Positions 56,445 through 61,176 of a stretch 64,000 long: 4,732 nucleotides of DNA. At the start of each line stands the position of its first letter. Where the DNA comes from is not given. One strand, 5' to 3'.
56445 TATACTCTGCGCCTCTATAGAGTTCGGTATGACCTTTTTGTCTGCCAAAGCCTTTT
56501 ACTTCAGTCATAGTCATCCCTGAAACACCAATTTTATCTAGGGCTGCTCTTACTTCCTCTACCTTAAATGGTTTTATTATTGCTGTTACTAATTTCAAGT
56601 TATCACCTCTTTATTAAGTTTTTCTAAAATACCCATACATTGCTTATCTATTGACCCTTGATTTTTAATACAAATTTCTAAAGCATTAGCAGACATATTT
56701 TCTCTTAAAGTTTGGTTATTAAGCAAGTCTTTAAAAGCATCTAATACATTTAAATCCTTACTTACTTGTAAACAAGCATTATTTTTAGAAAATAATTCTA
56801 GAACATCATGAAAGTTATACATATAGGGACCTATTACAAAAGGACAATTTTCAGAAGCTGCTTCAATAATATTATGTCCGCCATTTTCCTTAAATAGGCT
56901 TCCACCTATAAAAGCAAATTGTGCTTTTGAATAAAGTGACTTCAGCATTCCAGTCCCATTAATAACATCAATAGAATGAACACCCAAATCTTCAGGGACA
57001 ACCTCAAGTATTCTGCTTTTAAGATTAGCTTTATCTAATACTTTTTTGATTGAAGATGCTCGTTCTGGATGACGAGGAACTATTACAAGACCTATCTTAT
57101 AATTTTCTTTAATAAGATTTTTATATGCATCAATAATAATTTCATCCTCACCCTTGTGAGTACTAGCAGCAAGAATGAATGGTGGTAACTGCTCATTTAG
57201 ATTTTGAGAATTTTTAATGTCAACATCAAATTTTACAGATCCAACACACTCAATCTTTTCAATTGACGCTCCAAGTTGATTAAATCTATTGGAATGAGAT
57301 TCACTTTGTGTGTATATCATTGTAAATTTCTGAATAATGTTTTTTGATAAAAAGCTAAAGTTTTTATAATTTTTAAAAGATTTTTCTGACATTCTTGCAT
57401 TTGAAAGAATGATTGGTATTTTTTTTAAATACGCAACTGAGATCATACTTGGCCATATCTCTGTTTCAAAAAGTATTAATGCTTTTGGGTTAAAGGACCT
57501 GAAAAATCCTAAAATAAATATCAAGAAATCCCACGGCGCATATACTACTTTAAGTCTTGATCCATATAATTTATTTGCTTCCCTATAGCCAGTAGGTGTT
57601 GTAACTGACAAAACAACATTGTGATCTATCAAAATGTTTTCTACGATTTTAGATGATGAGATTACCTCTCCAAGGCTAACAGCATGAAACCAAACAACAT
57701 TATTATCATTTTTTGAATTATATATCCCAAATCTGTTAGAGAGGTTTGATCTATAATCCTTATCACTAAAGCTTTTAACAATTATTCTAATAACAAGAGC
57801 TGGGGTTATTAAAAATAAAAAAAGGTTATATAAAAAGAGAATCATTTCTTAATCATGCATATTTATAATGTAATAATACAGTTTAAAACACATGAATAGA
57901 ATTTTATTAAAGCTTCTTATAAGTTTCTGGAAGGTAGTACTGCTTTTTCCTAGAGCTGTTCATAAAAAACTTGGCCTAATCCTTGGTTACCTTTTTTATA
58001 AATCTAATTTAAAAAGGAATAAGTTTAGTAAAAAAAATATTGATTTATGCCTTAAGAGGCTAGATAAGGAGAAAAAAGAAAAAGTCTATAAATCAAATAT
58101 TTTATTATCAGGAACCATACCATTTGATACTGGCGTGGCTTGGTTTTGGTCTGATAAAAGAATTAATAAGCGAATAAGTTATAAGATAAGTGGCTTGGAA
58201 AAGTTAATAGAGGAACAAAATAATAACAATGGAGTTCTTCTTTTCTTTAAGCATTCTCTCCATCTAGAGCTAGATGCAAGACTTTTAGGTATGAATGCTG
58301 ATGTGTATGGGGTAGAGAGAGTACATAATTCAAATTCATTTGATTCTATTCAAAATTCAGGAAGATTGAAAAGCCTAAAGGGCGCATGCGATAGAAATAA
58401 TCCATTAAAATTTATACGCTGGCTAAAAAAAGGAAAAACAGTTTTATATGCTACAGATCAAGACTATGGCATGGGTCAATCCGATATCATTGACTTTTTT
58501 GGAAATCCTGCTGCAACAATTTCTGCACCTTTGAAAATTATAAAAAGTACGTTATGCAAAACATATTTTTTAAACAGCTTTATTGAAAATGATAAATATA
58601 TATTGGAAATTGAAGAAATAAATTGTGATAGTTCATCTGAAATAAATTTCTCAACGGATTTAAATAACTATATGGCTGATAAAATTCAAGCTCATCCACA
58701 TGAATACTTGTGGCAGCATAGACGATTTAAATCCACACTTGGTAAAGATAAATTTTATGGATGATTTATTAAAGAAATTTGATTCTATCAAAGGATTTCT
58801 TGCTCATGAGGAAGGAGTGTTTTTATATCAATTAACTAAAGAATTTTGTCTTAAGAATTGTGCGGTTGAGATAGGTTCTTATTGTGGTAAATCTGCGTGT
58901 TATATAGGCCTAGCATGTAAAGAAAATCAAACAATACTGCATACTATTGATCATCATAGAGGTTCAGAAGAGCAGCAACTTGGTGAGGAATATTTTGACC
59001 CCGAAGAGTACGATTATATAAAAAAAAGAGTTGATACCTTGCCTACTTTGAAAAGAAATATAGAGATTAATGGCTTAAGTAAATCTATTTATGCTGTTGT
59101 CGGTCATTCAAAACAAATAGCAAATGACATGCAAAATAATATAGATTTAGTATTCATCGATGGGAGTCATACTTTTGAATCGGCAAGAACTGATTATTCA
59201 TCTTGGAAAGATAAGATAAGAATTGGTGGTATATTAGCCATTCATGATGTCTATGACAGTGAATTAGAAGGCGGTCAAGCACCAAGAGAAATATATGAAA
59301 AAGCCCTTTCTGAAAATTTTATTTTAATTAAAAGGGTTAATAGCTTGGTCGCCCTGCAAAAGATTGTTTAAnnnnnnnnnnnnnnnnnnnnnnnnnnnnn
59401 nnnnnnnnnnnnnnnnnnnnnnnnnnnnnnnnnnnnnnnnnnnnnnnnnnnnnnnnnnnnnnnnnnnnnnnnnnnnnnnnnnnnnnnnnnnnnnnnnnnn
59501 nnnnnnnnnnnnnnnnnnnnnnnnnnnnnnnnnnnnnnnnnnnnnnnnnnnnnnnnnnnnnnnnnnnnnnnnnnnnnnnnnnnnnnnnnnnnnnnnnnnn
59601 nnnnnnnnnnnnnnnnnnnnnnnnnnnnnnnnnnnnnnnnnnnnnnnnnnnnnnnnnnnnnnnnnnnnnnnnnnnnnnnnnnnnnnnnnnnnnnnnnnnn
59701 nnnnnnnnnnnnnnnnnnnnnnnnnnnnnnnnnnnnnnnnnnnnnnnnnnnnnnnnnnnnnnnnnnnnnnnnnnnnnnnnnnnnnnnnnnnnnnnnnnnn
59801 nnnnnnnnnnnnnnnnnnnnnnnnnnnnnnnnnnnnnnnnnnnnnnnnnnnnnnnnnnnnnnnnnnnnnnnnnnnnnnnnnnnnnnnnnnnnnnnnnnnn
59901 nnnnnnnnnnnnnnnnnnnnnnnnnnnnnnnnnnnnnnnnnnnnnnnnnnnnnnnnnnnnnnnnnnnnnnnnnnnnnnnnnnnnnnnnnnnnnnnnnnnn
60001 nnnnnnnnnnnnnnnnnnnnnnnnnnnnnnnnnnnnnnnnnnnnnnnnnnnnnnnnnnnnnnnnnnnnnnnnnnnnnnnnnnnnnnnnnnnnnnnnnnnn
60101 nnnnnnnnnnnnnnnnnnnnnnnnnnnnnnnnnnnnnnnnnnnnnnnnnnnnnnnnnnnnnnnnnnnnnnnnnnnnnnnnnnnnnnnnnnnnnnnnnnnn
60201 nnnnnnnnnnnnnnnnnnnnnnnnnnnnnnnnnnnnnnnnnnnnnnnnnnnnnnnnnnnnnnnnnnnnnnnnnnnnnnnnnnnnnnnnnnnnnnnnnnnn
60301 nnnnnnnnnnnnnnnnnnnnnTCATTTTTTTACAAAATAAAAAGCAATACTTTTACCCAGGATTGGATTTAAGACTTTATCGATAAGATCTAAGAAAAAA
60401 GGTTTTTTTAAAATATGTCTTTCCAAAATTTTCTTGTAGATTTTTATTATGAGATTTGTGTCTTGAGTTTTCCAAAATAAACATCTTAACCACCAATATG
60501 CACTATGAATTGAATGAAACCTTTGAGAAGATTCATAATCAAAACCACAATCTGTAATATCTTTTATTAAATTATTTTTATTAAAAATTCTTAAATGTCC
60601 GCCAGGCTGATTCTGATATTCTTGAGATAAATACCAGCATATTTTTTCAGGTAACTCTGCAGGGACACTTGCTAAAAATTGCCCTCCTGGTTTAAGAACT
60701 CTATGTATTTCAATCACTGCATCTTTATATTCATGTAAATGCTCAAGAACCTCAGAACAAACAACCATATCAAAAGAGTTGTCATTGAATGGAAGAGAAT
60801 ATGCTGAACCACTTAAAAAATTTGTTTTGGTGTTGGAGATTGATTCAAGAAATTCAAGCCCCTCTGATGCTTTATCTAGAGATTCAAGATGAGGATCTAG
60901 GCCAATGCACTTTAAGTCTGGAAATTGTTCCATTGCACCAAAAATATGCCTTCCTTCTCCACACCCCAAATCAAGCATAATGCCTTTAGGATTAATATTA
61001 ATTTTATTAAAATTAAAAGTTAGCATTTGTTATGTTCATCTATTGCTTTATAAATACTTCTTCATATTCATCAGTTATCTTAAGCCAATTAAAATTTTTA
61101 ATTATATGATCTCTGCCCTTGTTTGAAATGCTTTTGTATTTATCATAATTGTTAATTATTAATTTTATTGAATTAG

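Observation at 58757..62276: Uncharacterised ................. / QW-repeat toroid / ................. / GT4 cassette wedged against waaA-lpxL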

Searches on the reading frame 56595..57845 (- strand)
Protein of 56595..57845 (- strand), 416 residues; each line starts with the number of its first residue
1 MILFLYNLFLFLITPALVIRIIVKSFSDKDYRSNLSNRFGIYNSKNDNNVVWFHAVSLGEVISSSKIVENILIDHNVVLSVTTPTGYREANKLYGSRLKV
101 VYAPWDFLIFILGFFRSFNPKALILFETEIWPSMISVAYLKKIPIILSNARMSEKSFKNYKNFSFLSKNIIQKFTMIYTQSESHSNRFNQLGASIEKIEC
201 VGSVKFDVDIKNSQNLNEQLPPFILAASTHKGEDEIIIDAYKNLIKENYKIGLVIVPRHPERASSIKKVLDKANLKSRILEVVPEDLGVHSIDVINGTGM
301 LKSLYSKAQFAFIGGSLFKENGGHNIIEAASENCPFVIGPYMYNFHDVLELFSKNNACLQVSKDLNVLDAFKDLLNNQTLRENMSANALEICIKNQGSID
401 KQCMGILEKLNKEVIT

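Call 6: search_protein_families(library=pfam, proteins=[window:56595-57845:-], max_evalue=0.1)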
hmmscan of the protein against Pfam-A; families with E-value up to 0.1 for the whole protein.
window:56595-57845:- (416 aa): 2 families
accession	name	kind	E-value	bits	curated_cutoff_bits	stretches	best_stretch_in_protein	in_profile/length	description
PF04413.22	Glycos_transf_N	-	8.5e-54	182.2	23.9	1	34-208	2-179/179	3-Deoxy-D-manno-octulosonic-acid transferase (kdotransferase)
PF00534.26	Glycos_transf_1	-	2.2e-05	24.5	26.4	1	226-388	23-169/172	Glycosyl transferases group 1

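Call 7: search_protein_families(library=ncbifam, proteins=[window:56595-57845:-], max_evalue=0.1)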
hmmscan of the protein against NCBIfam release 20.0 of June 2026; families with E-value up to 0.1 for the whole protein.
window:56595-57845:- (416 aa): 5 families
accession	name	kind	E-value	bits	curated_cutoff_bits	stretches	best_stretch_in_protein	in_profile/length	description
NF004388.0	PRK05749.1-4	equivalog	4.1e-100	335.3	438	1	2-412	3-423/425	lipid IV(A) 3-deoxy-D-manno-octulosonic acid transferase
NF004386.0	PRK05749.1-2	equivalog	1.1e-80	271.5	524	1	1-401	1-418/433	lipid IV(A) 3-deoxy-D-manno-octulosonic acid transferase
NF004389.0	PRK05749.1-5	equivalog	1.3e-80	271.3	363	1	4-379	3-383/402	lipid IV(A) 3-deoxy-D-manno-octulosonic acid transferase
NF004385.0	PRK05749.1-1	equivalog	1.1e-78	264.8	590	1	1-401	1-411/425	lipid IV(A) 3-deoxy-D-manno-octulosonic acid transferase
NF004387.0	PRK05749.1-3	equivalog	6.8e-61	206.3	617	1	2-402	9-415/440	lipid IV(A) 3-deoxy-D-manno-octulosonic acid transferase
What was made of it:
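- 56595..57845 (-): waaA (context): Kdo transferase, divergent from lpxL-meT1. Pfam Glycos_transf_N E=8.5e-54; NF004388 E=4.1e-100 (calls 6, 7).
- Checked: waaA lies at 56595-57845 (-) (calls 6, 7).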

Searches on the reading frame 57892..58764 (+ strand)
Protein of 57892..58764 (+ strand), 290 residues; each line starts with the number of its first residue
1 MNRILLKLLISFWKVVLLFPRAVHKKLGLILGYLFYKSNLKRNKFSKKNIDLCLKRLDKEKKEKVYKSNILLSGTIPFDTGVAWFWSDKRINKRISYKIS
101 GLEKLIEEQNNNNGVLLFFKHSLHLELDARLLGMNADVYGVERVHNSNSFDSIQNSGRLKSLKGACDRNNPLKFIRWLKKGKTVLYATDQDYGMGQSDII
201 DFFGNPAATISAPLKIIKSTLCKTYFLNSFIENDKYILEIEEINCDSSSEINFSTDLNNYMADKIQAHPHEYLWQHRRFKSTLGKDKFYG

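Call 6: search_protein_families(library=pfam, proteins=[window:57892-58764:+], max_evalue=0.1)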
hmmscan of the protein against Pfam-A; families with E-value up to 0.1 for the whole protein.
window:57892-58764:+ (290 aa): 1 family
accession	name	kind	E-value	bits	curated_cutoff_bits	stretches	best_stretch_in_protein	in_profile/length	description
PF03279.18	Lip_A_acyltrans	-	3.4e-43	148.4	22.3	1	8-280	18-294/295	Bacterial lipid A biosynthesis acyltransferase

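Call 7: search_protein_families(library=ncbifam, proteins=[window:57892-58764:+], max_evalue=0.1)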
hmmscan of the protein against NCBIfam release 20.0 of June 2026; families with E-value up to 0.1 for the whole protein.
window:57892-58764:+ (290 aa): 15 families
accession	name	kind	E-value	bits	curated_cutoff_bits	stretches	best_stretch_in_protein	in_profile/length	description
TIGR02207.1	lipid_A_htrB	subfamily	1.5e-60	205.1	297.8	1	8-289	17-303/303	LpxL/LpxP family Kdo(2)-lipid IV(A) lauroyl/palmitoleoyl acyltransferase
NF005340.0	PRK06860.1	subfamily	1.5e-54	185.3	398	1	8-282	23-300/309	lipid A biosynthesis lauroyl acyltransferase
NF004191.0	PRK05646.1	equivalog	2.1e-45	155.3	491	1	12-289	24-306/310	lipid A biosynthesis lauroyl acyltransferase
NF005952.0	PRK08025.1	equivalog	8e-43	146.7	517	1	16-281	29-296/306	kdo(2)-lipid IV(A) palmitoleoyltransferase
NF006437.0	PRK08733.1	equivalog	7.4e-33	114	540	1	18-289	33-305/306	LpxL/LpxP family Kdo(2)-lipid IV(A) lauroyl/palmitoleoyl acyltransferase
NF005399.0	PRK06946.1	subfamily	1.4e-24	86.8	343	1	1-282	2-286/294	lipid A biosynthesis lauroyl acyltransferase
NF006432.0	PRK08706.1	equivalog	5.1e-23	81.8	384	1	9-286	4-286/289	lipid A biosynthesis lauroyl acyltransferase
NF006507.0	PRK08943.1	subfamily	1.5e-21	76.8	337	1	10-280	31-305/322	lipid A biosynthesis (KDO)2-(lauroyl)-lipid IVA acyltransferase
TIGR02208.1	lipid_A_msbB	equivalog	1.6e-19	70.4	336.05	1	10-280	21-295/305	lauroyl-Kdo(2)-lipid IV(A) myristoyltransferase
NF006487.0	PRK08905.1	equivalog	2.9e-16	59.4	281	1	10-286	4-280/290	lysophospholipid acyltransferase family protein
NF006270.0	PRK08419.1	equivalog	7.2e-15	55.1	248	1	2-282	3-291/298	lipid A biosynthesis lauroyl acyltransferase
NF004190.0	PRK05645.1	equivalog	3.6e-09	36.2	377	1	6-287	6-293/295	lysophospholipid acyltransferase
NF006438.0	PRK08734.1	equivalog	4.4e-08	32.5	363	1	12-279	13-285/305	lauroyl acyltransferase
NF005120.0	PRK06553.1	equivalog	4e-07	29.7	273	1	88-280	107-307/308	lipid A biosynthesis lauroyl acyltransferase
NF005919.0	PRK07920.1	equivalog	0.0036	16.4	209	1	13-272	19-286/311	phosphatidylinositol mannoside acyltransferase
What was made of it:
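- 57892..58764 (+): lpxL (context): late lipid A acyltransferase, translationally coupled to meT1. Pfam Lip_A_acyltrans E=3.4e-43; TIGR02207 E=1.5e-60 (calls 6, 7).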

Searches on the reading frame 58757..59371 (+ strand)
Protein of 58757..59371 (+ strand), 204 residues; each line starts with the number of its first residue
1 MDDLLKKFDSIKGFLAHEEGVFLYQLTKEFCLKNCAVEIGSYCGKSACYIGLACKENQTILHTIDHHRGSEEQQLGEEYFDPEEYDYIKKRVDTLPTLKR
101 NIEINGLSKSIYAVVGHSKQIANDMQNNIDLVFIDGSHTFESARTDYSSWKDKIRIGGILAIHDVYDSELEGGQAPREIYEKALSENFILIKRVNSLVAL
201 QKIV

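Call 6: search_protein_families(library=pfam, proteins=[window:58757-59371:+], max_evalue=0.1)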
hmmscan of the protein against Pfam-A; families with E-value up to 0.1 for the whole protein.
window:58757-59371:+ (204 aa): 3 families
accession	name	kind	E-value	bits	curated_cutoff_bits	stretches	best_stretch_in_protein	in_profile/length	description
PF13578.12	Methyltransf_24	-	4.7e-23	82.5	26.3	1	37-165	1-105/105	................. domain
PF01596.23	Methyltransf_3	-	0.0024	17.6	22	1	16-82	29-91/204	O-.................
PF01400.30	Astacin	-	0.064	13.4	22.5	1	33-69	55-91/189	Astacin (Peptidase family M12A)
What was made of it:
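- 58757..59371 (+): meT1-like gene: SAM-dependent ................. (Methyltransf_24, 204 aa). It is a homologue of the MMP 1-O-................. MeT1. Its start overlaps the lpxL stop by 8 nt. Pfam PF13578 E=4.7e-23 (call 6).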

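Call 7: search_protein_families(library=ncbifam, proteins=[window:58757-59371:+], max_evalue=0.1)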
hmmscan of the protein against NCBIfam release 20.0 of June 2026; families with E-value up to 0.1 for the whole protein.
window:58757-59371:+ (204 aa): 2 families
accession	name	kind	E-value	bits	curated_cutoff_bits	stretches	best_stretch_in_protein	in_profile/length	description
TIGR02469.1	CbiT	equivalog_domain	0.037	14.3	78.3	0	89-162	50-120/124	precorrin-6Y C5,15-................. (decarboxylating) subunit CbiT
NF001556.0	PRK00377.1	equivalog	0.041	13.7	238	1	92-163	75-144/198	cobalt-precorrin-6Y C(15)-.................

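Call 10: search_solved_structures(query=window:58757-59371:+, max_evalue=0.01, show_alignments=2)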
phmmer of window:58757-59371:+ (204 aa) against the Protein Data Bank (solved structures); distinct sequences matched with E-value up to 0.01: 1.
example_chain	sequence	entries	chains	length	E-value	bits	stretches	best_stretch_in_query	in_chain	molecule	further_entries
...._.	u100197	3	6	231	8.5e-42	146.3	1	3-187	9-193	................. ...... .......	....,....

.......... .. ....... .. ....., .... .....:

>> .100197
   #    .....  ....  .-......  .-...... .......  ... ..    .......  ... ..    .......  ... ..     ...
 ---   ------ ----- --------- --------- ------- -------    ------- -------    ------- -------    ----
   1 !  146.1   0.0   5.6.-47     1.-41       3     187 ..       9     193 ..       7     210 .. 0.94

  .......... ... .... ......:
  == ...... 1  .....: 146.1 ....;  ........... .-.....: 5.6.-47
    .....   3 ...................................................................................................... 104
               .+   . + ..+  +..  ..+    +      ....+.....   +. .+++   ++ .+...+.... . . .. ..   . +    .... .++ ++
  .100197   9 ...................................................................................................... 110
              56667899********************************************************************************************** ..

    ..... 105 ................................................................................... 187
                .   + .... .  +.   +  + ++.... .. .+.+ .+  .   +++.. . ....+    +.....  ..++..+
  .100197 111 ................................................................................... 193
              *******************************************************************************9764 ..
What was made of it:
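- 58757..59371 (+): Its only PDB sequence hit at E<=0.01 is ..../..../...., E=8.5e-42, over residues 3-187 (call 10).
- On Mycobacterial-type MMP biosynthesis/recycling cluster: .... is the only PDB hit, E=8.5e-42 over 185 residues (call 10).
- MeT1: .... E=8.5e-42 (call 10).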

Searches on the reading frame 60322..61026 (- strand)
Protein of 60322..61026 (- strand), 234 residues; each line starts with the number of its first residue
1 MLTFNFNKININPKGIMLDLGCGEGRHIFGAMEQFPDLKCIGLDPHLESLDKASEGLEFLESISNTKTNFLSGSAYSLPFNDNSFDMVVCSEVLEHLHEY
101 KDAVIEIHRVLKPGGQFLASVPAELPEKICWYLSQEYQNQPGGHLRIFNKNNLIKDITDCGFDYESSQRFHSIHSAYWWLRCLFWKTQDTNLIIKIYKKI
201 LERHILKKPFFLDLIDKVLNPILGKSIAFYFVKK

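Call 6: search_protein_families(library=pfam, proteins=[window:60322-61026:-], max_evalue=0.1)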
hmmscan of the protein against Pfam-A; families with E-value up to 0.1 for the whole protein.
window:60322-61026:- (234 aa): 20 families
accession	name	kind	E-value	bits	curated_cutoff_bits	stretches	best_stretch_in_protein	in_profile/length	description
PF08241.18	Methyltransf_11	-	1.2e-22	80.8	21.2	1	18-118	1-94/95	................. domain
PF13649.12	Methyltransf_25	-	1e-19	71.5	27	1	18-115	2-97/97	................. domain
PF13847.12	Methyltransf_31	-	1.1e-18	67.8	27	1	14-130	4-123/145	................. domain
PF13489.12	Methyltransf_23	-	6.9e-17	62.1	27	1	11-166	20-163/164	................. domain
PF08242.18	Methyltransf_12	-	1e-16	61.9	30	1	18-117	1-98/98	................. domain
PF01209.24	Ubie_methyltran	-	3.1e-11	43.5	20.1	1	16-138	50-167/233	ubiE/COQ5 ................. family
PF24675.1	NpmA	-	1.8e-07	31.1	60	1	6-54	16-64/214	16S rRNA (adenine(1408)-N(1))-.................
PF03141.22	Methyltransf_29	-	2.9e-06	26.6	23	1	17-122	121-220/506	Putative S-adenosyl-L-methionine-dependent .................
PF02353.26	CMAS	-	1.5e-05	24.9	27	1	5-125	54-170/273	Mycolic acid cyclopropane synthetase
PF05148.21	Methyltransf_8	-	1.6e-05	25.3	27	1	77-118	115-155/219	Hypothetical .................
PF02390.23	Methyltransf_4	-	7.3e-05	22.7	24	1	16-59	4-47/173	Putative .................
PF08003.17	Methyltransf_9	-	0.00084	18.8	23.8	1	16-118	118-216/315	Protein of unknown function (DUF1698)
PF01795.25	Methyltransf_5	-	0.0058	16.6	27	1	5-71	12-79/309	MraW methylase family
PF07048.16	DUF1331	-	0.0069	16.5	25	1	194-212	14-32/35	Protein of unknown function (DUF1331)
PF05175.20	MTS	-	0.016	15.3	23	1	12-94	30-108/170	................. small domain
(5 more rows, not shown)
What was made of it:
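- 60322..61026 (-): pmeT3-like gene: class I SAM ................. (Methyltransf_11, 234 aa). It is a homologue of the putative MMP 3-O-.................. Pfam PF08241 E=1.2e-22 (call 6).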

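Call 7: search_protein_families(library=ncbifam, proteins=[window:60322-61026:-], max_evalue=0.1)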
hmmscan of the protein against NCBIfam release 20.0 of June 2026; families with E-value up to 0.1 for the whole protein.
window:60322-61026:- (234 aa): 50 families (the best 25 are shown)
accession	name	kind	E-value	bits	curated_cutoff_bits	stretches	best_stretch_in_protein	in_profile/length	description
NF045667.1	MTase_DVU1556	equivalog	9e-16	58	155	1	9-163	18-161/213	DVU_1556 family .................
NF047649.1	MTase_UXPK_star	exception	2.1e-15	56.5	460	1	8-139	72-204/283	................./UXPK-star double selenoprotein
TIGR01934.1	MenG_MenH_UbiE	subfamily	4e-15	55.7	158.35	1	10-118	36-140/223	ubiquinone/menaquinone biosynthesis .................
NF041536.1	ArsM_DUF2284_UU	exception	5.3e-15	54.7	575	1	10-119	73-180/459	arsenite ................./DUF2284 domain selenoprotein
NF041537.1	ArsM_AhpD_UU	exception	1e-14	54.1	510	1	10-119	73-180/345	arsenite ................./AhpD domain selenoprotein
NF001244.0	PRK00216.1-5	equivalog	1e-13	51.1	216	1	9-117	44-151/236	bifunctional demethylmenaquinone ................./2-methoxy-6-polyprenyl-1,4-benzoquinol methylase UbiE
TIGR02072.1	BioC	equivalog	7.7e-13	48.8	184.95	1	16-122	37-135/244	malonyl-ACP O-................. BioC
NF040539.1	AST_met_ArsM_2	exception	2.7e-12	47.1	240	1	12-118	55-162/262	putative arsinothricin biosynthesis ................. ArsM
NF008823.0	PRK11873.1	subfamily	4.3e-12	46.1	263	1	10-129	74-194/272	arsenite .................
NF045823.1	PthPhpthDimycoMt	equivalog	1.8e-10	40.4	300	1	49-119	95-166/256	phthiotriol/phenolphthiotriol dimycocerosates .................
NF001243.0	PRK00216.1-4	equivalog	8e-10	38.4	235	1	9-118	43-150/237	demethylmenaquinone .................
NF045825.1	FAmtase_mtf2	equivalog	2.2e-09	36.9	400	1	49-120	87-159/248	fatty-acid O-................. Mtf2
TIGR02752.1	MenG_heptapren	equivalog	5.5e-09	35.9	419.85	1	10-118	42-148/231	demethylmenaquinone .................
NF001241.0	PRK00216.1-2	equivalog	1.4e-08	34.6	327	1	65-119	93-147/231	demethylmenaquinone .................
NF011650.0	PRK15068.1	equivalog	1.4e-08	34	209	1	16-118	125-224/324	tRNA 5-methoxyuridine(34)/uridine 5-oxyacetic acid(34) synthase CmoB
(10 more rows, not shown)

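Call 11: search_solved_structures(query=window:60322-61026:-, max_evalue=0.0001, show_alignments=1)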
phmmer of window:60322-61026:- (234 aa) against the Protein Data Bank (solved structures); distinct sequences matched with E-value up to 0.0001: 19.
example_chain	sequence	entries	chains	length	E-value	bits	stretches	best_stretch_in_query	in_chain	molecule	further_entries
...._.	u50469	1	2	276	3e-14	56.2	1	13-117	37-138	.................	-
1xxl_A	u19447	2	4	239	8.8e-12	48.1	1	17-119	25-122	YcgJ protein | ycgJ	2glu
1vl5_A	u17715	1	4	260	1.6e-11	47.3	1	17-179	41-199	unknown conserved protein BH2331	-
6uak_A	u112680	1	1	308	1.5e-09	40.8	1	16-123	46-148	SAM dependent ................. LahSB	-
1ve3_A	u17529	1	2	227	7.1e-08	35.3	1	13-119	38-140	hypothetical protein PH0226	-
5wp4_A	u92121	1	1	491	3.9e-07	32.9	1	7-145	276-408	Phosphoethanolamine N-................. 1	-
8zc8_A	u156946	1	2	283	6.8e-07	32.1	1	9-118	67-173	MitM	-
21zq_A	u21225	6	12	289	7.1e-07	32.1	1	9-118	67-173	MitM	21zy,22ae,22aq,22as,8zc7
3bus_A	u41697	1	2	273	1.4e-06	31.1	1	16-117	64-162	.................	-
3cc8_A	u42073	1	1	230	3.4e-06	29.8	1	17-177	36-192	Putative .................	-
5gm1_A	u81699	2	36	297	4.8e-06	29.4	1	16-119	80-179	O-methylransferase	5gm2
5wp5_A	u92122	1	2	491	6.5e-06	28.9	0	8-121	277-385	Phosphomethylethanolamine N-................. 2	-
2p8j_A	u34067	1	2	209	1.6e-05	27.6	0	60-116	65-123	S-adenosylmethionine-dependent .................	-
4ine_A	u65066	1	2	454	2.1e-05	27.2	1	12-121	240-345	Protein PMT-2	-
6f5z_A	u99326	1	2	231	3e-05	26.7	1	16-121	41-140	24-sterol C-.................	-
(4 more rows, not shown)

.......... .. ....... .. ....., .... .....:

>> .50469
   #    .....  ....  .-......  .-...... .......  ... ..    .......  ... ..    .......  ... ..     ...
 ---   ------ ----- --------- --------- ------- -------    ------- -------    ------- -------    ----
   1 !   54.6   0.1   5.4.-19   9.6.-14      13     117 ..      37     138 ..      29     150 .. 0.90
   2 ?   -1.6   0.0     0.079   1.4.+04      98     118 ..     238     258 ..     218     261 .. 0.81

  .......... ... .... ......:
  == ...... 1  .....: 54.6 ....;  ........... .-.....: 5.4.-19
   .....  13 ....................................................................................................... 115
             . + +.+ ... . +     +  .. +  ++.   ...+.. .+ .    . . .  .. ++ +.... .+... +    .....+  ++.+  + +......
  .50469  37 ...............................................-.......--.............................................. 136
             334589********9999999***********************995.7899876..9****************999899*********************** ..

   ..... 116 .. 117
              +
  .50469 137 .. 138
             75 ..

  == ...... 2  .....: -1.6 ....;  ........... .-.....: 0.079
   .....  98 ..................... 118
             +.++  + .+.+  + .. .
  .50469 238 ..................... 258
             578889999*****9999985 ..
